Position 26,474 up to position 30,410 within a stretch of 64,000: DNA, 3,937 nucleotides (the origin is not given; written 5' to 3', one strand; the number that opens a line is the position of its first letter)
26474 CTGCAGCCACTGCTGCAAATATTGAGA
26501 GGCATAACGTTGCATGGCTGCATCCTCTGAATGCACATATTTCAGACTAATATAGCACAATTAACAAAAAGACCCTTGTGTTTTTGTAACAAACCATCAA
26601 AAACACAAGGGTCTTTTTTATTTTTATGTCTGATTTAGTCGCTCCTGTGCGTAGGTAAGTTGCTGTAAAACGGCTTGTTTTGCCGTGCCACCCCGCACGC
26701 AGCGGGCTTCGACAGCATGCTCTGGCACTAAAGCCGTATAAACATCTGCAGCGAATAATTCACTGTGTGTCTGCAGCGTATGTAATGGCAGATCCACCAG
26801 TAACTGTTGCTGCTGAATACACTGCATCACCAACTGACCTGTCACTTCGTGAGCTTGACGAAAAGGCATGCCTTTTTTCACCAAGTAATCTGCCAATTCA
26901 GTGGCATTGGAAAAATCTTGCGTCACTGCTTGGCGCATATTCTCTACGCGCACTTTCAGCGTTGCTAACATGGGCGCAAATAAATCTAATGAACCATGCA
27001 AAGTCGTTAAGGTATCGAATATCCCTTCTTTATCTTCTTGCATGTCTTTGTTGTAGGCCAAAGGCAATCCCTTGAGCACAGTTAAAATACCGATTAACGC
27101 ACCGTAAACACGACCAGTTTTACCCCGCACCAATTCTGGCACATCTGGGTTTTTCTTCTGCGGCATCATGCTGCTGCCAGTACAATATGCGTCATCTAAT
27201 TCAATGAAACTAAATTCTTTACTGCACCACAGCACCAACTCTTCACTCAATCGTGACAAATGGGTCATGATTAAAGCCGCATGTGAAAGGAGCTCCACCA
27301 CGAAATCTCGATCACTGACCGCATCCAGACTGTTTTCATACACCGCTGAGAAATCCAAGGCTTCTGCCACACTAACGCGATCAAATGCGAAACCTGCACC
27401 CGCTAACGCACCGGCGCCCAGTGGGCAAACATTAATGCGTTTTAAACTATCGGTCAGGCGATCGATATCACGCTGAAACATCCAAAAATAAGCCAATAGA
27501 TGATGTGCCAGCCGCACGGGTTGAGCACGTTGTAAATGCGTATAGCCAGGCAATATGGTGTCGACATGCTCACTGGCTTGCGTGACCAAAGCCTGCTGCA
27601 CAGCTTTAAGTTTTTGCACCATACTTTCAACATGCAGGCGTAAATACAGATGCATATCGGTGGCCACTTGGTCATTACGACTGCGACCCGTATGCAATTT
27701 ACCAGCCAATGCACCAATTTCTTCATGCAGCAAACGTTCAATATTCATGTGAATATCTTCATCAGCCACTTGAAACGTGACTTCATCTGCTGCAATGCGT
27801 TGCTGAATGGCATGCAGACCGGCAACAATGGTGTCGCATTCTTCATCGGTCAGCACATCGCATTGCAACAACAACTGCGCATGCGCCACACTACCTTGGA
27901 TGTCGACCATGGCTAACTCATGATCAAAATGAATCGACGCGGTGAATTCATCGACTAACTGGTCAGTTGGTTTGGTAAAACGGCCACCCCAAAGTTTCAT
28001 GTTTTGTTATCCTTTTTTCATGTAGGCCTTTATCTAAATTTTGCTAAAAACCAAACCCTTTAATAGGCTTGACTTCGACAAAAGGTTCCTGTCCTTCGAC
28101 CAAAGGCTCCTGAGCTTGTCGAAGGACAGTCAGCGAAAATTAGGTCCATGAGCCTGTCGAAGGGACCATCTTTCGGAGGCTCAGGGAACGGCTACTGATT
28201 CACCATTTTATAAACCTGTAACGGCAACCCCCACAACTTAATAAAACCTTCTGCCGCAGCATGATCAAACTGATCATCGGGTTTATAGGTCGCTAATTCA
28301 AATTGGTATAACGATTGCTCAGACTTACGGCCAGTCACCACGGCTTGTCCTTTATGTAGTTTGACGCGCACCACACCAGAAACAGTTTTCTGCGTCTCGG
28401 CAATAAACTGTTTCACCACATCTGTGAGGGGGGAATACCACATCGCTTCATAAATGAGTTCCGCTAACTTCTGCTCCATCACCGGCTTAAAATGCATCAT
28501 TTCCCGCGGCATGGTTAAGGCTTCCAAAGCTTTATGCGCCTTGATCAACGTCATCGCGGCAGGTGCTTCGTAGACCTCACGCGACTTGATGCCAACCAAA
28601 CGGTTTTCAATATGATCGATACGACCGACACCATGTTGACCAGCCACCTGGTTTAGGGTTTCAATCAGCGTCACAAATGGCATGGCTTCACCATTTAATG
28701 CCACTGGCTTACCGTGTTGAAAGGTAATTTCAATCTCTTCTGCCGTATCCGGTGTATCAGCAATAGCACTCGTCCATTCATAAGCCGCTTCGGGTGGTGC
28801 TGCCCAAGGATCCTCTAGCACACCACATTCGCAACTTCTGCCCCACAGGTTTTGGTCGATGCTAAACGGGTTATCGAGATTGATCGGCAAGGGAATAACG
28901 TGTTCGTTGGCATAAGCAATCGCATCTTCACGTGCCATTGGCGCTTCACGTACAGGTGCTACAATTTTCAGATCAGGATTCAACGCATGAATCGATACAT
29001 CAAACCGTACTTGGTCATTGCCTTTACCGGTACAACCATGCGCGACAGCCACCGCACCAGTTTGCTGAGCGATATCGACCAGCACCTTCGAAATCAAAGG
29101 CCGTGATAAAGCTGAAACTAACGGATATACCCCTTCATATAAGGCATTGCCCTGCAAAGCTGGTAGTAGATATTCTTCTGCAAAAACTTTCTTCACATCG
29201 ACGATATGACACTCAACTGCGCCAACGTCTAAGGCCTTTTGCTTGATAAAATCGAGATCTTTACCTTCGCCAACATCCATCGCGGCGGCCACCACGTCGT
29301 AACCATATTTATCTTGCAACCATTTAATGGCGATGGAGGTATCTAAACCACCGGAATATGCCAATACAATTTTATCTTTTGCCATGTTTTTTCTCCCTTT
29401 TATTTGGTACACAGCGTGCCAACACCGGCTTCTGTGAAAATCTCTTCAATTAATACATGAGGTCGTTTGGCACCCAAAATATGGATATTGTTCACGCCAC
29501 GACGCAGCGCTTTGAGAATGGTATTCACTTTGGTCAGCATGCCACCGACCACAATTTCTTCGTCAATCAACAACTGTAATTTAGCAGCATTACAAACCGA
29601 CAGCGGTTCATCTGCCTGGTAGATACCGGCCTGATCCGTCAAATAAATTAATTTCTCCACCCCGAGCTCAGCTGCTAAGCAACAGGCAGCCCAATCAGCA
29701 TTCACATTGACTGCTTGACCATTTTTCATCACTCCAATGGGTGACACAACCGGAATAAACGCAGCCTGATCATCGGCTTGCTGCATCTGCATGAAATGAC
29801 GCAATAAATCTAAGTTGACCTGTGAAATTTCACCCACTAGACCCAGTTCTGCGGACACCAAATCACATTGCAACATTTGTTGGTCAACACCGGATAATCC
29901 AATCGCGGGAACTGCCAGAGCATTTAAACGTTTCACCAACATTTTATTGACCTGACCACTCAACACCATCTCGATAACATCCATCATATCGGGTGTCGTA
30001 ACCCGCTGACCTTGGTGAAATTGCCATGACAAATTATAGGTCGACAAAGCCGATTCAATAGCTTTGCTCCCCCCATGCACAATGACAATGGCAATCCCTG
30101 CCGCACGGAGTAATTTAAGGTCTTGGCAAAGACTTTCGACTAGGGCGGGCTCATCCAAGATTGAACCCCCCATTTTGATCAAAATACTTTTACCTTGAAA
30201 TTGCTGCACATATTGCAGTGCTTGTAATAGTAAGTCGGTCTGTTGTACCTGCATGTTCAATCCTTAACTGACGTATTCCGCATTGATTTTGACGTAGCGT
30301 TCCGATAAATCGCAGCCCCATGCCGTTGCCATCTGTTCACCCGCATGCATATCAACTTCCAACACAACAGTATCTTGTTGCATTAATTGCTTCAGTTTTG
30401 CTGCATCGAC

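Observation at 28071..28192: REP-like hairpin family with one unit apparently inserted into another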

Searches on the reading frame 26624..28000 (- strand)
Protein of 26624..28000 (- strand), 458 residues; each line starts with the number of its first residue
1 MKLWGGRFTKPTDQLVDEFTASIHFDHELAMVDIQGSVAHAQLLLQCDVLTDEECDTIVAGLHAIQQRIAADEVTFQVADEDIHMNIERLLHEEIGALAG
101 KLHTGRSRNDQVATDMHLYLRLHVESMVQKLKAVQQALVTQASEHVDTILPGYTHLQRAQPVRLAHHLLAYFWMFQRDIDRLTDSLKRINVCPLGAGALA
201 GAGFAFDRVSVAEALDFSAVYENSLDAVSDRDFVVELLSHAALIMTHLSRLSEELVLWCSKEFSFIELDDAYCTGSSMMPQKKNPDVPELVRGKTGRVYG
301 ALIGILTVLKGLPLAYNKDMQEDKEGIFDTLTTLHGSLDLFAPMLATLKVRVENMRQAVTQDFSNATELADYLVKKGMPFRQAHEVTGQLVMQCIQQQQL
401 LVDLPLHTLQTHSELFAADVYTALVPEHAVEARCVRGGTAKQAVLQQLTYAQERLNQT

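Call 11: search_protein_families(library=ncbifam, proteins=[window:26624-28000:-])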
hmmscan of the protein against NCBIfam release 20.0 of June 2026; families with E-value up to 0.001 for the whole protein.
window:26624-28000:- (458 aa): 19 families
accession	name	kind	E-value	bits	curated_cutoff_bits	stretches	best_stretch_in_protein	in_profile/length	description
TIGR00838.1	argH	equivalog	1.5e-195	650.6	279.5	1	3-455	1-454/455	argininosuccinate lyase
NF008964.0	PRK12308.1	equivalog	1e-166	556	657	1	1-457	1-458/624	argininosuccinate lyase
NF002563.0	PRK02186.1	subfamily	4.2e-70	237.1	625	1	26-456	432-857/890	argininosuccinate lyase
NF052535.1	CoM_syn_XcbC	exception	4.1e-65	220.4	575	1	10-457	15-467/495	2-phosphosulfolactate phosphatase XcbC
NF005218.0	PRK06705.1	equivalog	2.5e-59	201.4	883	1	35-449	43-465/502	argininosuccinate lyase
NF005000.0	PRK06389.1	equivalog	3.8e-40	138.3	388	1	1-392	1-384/434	argininosuccinate lyase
TIGR00928.1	purB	equivalog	2e-24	86.2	326.2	1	81-401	71-396/436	adenylosuccinate lyase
NF008909.0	PRK12273.1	subfamily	5.2e-24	84.9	510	1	105-416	140-462/474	aspartate ammonia-lyase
TIGR02426.1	protocat_pcaB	equivalog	3.1e-20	72.4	355.75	1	30-300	23-290/338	3-carboxy-cis,cis-muconate cycloisomerase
NF006554.0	PRK09053.1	equivalog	3.4e-18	65.7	595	1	102-420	103-424/453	3-carboxy-cis,cis-muconate cycloisomerase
TIGR00839.1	aspA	equivalog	1.8e-17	63.5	681.2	1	104-300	134-339/468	aspartate ammonia-lyase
NF004631.0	PRK05975.1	equivalog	9.4e-17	61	371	1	30-288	32-285/352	3-carboxy-cis,cis-muconate cycloisomerase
NF052536.2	CoM_syn_XcbD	exception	2.1e-16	59.7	600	1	105-430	104-432/443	3-sulfopropionylcysteine synthase XcbD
NF006500.1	PRK08937.2-4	subfamily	1.4e-15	57.1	626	1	101-292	100-293/448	adenylosuccinate lyase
NF011092.0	PRK14515.1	subfamily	5.6e-15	55.1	876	1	103-295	142-343/479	aspartate ammonia-lyase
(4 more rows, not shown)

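Call 15: find_encoding_contigs(protein=window:26624-28000:-, flank=10000, max_places=10)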
Protein window:26624-28000:- (458 aa): 4 contigs read that carry it; 3 places shown.
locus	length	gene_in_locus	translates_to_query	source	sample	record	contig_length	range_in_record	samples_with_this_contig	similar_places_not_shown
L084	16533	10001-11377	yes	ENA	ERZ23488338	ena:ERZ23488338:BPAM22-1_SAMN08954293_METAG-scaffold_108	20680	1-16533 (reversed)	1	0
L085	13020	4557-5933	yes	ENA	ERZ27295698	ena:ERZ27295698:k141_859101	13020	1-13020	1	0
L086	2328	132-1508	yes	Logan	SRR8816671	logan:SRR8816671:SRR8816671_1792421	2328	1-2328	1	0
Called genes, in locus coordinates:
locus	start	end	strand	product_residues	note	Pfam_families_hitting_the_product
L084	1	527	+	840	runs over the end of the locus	PF04760:IF2_N (weak), PF08364:IF2_assoc, PF04760:IF2_N, PF00009:GTP_EFTU, PF01926:MMR_HSR1, PF22042:EF-G_D2, PF11987:IF-2, PF03144:GTP_EFTU_D2, +1 more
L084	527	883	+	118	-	PF02033:RBFA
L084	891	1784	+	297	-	PF01509:TruB_N, PF16198:TruB_C_2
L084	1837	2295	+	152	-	PF13173:AAA_14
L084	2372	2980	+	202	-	PF13635:DUF4143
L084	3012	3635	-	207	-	PF02527:GidB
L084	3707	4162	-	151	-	PF01316:Arg_repressor, PF02863:Arg_repressor_C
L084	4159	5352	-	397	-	PF00202:Aminotran_3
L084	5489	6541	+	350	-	PF01118:Semialdhyde_dh, PF22698:Semialdhyde_dhC_1, PF02774:Semialdhyde_dhC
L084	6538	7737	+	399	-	PF01960:ArgJ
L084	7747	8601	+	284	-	PF00696:AA_kinase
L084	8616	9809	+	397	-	PF00764:Arginosuc_synth, PF20979:Arginosuc_syn_C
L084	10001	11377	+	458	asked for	PF00206:Lyase_1, PF14698:ASL_C2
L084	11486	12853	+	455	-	PF13173:AAA_14, PF13635:DUF4143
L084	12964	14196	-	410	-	-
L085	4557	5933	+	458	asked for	PF00206:Lyase_1, PF14698:ASL_C2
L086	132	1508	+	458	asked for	PF00206:Lyase_1, PF14698:ASL_C2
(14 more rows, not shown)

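Call 45: find_homologous_proteins(query=window:26624-28000:-, max_evalue=1e-100)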
Query window:26624-28000:- (458 aa): 7995 proteins with E <= 1e-100 among 8000 candidates; the best 120 are listed.
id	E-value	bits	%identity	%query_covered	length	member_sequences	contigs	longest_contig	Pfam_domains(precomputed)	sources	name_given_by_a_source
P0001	0.0e+0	1019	100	100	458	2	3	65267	PF14698.12,PF00206.26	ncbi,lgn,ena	-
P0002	2.1e-243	826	81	99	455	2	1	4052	PF14698.12,PF00206.26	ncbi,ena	-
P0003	9.1e-206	702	69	100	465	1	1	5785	PF14698.12,PF00206.26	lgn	-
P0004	9.6e-203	692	69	98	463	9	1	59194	PF14698.12,PF00206.26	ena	-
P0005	4.3e-202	690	69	100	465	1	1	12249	PF14698.12,PF00206.26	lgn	-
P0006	1.8e-201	688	68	100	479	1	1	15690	PF14698.12,PF00206.26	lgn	-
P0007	7.5e-200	683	67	100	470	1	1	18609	PF14698.12,PF00206.26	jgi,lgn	jgi:argininosuccinate lyase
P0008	1.2e-199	682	67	100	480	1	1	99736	PF14698.12,PF00206.26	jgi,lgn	-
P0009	3.7e-198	677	68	99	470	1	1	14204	PF14698.12,PF00206.26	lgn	-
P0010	2.8e-196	671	67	98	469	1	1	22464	PF14698.12,PF00206.26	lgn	-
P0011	3.4e-196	671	66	100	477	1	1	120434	PF14698.12,PF00206.26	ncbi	-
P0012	3.7e-196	671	66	100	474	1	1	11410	PF14698.12,PF00206.26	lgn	-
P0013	4.0e-196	670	66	100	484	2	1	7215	PF14698.12,PF00206.26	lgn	-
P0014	4.7e-196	670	66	100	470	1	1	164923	PF14698.12,PF00206.26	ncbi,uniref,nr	ncbi:argininosuccinate lyase [Chengkuizengella sediminis]|uniref:argininosuccinate lyase n=1 Tax=Che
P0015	7.2e-196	670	66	100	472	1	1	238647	PF14698.12,PF00206.26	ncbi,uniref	ncbi:argininosuccinate lyase [Marinicrinis sediminis]|uniref:Argininosuccinate lyase n=1 Tax=Marinic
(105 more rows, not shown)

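Call 46: find_encoding_contigs(protein=P0002, flank=5000, max_places=5)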
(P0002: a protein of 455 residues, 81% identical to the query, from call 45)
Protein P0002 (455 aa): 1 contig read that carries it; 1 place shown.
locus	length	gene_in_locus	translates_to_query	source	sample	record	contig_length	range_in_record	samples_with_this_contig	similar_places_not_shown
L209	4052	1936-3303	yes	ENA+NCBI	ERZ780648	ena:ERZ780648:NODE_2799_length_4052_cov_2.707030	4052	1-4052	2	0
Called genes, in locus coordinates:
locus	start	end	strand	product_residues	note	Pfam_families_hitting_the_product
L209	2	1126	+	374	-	?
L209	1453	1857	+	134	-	PF04480:DUF559, PF18741:MTES_1575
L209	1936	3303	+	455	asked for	PF00206:Lyase_1, PF14698:ASL_C2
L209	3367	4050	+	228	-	?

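Call 47: list_cluster_members(proteins=[P0001, P0002])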
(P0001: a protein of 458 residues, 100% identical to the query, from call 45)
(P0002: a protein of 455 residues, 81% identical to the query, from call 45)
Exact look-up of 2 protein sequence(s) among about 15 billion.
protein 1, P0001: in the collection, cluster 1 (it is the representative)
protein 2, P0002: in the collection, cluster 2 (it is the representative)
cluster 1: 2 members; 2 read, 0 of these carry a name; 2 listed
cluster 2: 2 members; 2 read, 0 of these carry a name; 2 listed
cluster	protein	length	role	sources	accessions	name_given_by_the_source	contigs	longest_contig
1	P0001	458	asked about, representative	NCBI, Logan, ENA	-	-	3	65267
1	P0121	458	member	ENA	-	-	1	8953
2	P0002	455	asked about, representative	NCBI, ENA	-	-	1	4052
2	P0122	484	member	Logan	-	-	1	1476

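Call 50: find_encoding_contigs(protein=P0121, flank=9000, max_places=5)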
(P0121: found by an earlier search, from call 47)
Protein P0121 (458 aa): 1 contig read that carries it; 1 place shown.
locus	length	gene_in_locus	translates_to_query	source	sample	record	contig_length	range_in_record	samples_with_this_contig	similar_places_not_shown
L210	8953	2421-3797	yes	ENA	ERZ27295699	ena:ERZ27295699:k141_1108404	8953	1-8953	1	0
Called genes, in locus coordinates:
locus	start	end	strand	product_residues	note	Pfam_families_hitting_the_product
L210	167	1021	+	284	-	PF00696:AA_kinase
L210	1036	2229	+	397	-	PF00764:Arginosuc_synth, PF20979:Arginosuc_syn_C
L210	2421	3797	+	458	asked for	PF00206:Lyase_1, PF14698:ASL_C2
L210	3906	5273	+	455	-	PF13173:AAA_14, PF13635:DUF4143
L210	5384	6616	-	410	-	-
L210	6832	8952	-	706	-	?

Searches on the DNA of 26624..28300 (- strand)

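Call 9: search_rna_families(source=window, start=27900, end=28300, threshold=evalue, max_evalue=10)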
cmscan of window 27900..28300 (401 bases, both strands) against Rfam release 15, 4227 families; matches with E-value up to 10: 3.
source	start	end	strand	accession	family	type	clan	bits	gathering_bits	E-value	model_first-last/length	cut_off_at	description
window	28001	28116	-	RF02958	drum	Gene; sRNA;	-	16.5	43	1.1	1-112/112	no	drum RNA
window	27998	28059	-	RF03084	DUF2815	Gene; sRNA;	-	14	41.2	9.6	1-62/62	no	DUF2815 RNA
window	27932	28056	+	RF00190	SNORA16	Gene; snRNA; snoRNA; HACA-box;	CL00021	13.5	35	3.2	1-135/135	no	Small nucleolar RNA SNORA16B/SNORA16A family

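Call 98: search_with_rna_model(model_id=R1, sources=[L209, L421, L422, L004, L008, L019, L023, L024, L028, L031, L044, L050, L005, L359], max_evalue=1, filters=off)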
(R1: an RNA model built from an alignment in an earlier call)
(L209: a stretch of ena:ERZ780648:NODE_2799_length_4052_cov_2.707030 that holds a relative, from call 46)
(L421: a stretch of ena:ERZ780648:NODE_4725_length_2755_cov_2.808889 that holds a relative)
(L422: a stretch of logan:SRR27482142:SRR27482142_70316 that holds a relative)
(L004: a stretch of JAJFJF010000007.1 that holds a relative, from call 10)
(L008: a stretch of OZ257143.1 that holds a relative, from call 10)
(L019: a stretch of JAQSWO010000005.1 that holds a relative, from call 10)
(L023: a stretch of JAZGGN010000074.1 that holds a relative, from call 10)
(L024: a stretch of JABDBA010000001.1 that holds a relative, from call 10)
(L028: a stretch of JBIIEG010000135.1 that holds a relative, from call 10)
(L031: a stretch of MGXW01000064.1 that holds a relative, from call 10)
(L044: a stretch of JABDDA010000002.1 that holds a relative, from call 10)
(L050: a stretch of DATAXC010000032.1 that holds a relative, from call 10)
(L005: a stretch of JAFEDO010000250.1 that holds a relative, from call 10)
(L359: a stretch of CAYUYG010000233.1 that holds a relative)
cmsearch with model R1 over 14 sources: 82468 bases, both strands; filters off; matches with E-value up to 1: 1.
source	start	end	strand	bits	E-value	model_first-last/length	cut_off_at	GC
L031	7767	7798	+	12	0.4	1-29/29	no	0.44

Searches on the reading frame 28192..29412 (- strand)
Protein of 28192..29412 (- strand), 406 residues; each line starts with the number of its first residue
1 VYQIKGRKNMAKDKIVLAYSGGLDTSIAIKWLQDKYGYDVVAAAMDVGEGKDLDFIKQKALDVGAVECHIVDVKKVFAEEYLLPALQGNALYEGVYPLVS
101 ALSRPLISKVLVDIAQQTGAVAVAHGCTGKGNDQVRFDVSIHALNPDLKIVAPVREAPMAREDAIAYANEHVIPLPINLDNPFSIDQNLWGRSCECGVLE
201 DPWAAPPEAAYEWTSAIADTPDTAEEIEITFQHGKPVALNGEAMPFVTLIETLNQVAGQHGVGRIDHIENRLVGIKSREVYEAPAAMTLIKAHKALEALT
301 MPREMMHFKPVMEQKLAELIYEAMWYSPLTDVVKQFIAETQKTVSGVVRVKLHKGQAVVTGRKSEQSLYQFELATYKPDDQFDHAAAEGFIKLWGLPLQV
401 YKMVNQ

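Call 10: find_related_loci(query=window:28192-29412:-, collection=genome_contigs, flank=4000)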
Query window:28192-29412:- (406 aa) in genome_contigs; peptide patterns used: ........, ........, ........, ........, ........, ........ (x = any residue, [..] = any of these).
600 stretches matched a pattern (row limit reached: there are more); 560 encode a relative of the query (tblastn E <= 1e-3); the best 80 are kept; 80 distinct loci.
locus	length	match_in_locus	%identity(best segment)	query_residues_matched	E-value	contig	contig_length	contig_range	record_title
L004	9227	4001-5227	73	1-406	0e+0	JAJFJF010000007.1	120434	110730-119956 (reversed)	MAG: Gammaproteobacteria bacterium isolate OFTM325 OFTM325_6, whole genome shotgun sequence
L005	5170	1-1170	71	16-405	0e+0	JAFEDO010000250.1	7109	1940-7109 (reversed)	MAG: Proteobacteria bacterium isolate SZAS-82 LIN-518__250__length-7109, whole genome shotgun sequence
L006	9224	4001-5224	70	5-405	0e+0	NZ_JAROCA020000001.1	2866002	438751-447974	Tigheibacillus jepli strain 179-BFC-A-HS 1, whole genome shotgun sequence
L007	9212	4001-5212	68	3-406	0e+0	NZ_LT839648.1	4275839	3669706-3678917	Oceanobacillus senegalensis strain Marseille-P3587, whole genome shotgun sequence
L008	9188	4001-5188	71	10-405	0e+0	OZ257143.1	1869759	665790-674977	MAG: Gammaproteobacteria bacterium isolate 3ba8531f-4df8-48da-8f3c-568d6544bbbc genome assembly, chromosome: 1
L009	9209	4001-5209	67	3-405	0e+0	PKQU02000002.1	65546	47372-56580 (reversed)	MAG: Bacillota bacterium isolate ZC4RG03 NODE_225_length_65546_cov_83.020965, whole genome shotgun sequence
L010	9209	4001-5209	69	5-406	0e+0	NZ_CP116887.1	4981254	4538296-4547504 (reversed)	Aneurinibacillus sp. Ricciae_BoGa-3 chromosome, complete genome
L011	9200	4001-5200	69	7-406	0e+0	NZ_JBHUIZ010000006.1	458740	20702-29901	Virgibacillus halophilus strain KCTC 13935 platanus_K_17_124_6, whole genome shotgun sequence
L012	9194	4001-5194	69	9-406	0e+0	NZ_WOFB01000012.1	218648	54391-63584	Oceanobacillus salinisoli strain YIM B00359 contig12, whole genome shotgun sequence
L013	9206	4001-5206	69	5-406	0e+0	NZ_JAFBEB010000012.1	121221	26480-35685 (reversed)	Brevibacillus fulvus strain DSM 25523 Ga0454042_12, whole genome shotgun sequence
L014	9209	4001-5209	68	4-406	0e+0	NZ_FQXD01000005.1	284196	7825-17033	Virgibacillus chiguensis strain CGMCC 1.6496, whole genome shotgun sequence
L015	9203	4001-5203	67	6-406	0e+0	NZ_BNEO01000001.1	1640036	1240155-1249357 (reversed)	Virgibacillus salexigens strain DSM 11483 NODE_1, whole genome shotgun sequence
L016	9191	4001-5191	67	10-406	0e+0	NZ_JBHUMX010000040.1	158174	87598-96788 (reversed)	Oceanobacillus kapialis strain TISTR 1858 velvet_auto_105_40, whole genome shotgun sequence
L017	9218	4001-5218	66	1-406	0e+0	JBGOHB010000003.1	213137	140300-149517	Virgibacillus oceani strain HS4 NODE_3, whole genome shotgun sequence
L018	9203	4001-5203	66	5-405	0e+0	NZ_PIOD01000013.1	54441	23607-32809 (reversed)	Oceanobacillus chungangensis strain CAU 1051 NODE_15_length_54359_cov_62.876377, whole genome shotgun sequence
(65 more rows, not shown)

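Call 11: search_protein_families(library=ncbifam, proteins=[window:28192-29412:-])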
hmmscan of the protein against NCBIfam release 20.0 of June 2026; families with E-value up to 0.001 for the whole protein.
window:28192-29412:- (406 aa): 7 families
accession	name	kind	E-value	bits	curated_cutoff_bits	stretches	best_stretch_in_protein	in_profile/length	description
NF001770.0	PRK00509.1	equivalog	2e-182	606.7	334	1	10-405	2-398/401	argininosuccinate synthase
TIGR00032.1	argG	equivalog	1.8e-159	531.3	268.2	1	14-404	1-392/394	argininosuccinate synthase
NF010392.0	PRK13820.1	equivalog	9.5e-139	462.8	512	1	12-405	2-392/395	argininosuccinate synthase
NF003385.0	PRK04527.1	equivalog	1.3e-85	287.5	603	1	10-406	1-397/401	argininosuccinate synthase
NF038212.1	argG_rel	exception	1.1e-71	241.7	425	1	11-370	13-369/381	argininosuccinate synthase-related protein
NF003779.0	PRK05370.1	equivalog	6.6e-41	140.6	657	1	12-370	11-383/448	argininosuccinate synthase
NF011258.0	PRK14664.1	equivalog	0.00045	19.4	680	1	11-127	4-116/362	tRNA 2-thiouridine(34) synthase MnmA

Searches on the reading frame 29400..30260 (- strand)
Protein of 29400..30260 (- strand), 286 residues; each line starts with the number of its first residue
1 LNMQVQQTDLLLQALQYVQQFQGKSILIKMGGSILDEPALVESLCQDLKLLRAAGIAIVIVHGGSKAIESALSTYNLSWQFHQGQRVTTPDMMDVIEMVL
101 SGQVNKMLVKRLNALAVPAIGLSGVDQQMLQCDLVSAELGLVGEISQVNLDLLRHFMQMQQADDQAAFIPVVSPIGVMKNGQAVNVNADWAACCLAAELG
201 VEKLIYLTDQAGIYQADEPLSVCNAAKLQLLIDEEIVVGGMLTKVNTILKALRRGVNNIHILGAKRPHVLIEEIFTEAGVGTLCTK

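Call 11: search_protein_families(library=ncbifam, proteins=[window:29400-30260:-])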
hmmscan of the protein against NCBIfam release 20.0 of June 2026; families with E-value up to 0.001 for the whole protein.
window:29400-30260:- (286 aa): 11 families
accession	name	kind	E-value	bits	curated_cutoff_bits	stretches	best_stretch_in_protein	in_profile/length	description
TIGR00761.1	argB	equivalog_domain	7.2e-62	208.9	151.3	1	26-261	2-231/231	acetylglutamate kinase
NF003387.0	PRK04531.1-2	equivalog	1.3e-36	126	426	1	16-285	29-287/441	acetylglutamate kinase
NF003641.0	PRK05279.1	equivalog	2.5e-32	112.3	344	1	7-285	9-290/441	amino-acid N-acetyltransferase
TIGR01890.1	N-Ac-Glu-synth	equivalog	7.4e-30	104.2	202.85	1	11-285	5-278/429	amino-acid N-acetyltransferase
NF010659.0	PRK14058.1-1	equivalog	5.3e-29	101.1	223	1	26-281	2-263/267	[LysW]-aminoadipate kinase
NF003386.0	PRK04531.1-1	equivalog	3.5e-26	92.1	417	1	14-284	31-291/442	acetylglutamate kinase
NF010661.0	PRK14058.1-3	equivalog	4.7e-25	88.2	251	1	25-264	2-253/283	acetylglutamate/acetylaminoadipate kinase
NF010662.0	PRK14058.1-4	equivalog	2.2e-18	66.4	194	1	26-261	2-241/264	[LysW]-aminoadipate/[LysW]-glutamate kinase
NF040647.1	IPPK_Arch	equivalog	6e-09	35.5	120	1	26-283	1-258/259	isopentenyl phosphate kinase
NF010660.0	PRK14058.1-2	equivalog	4.9e-08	33.1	241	1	27-264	3-242/249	[LysW]-aminoadipate/[LysW]-glutamate kinase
TIGR01027.1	proB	equivalog_domain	9e-05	21.8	186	0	192-283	149-250/363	glutamate 5-kinase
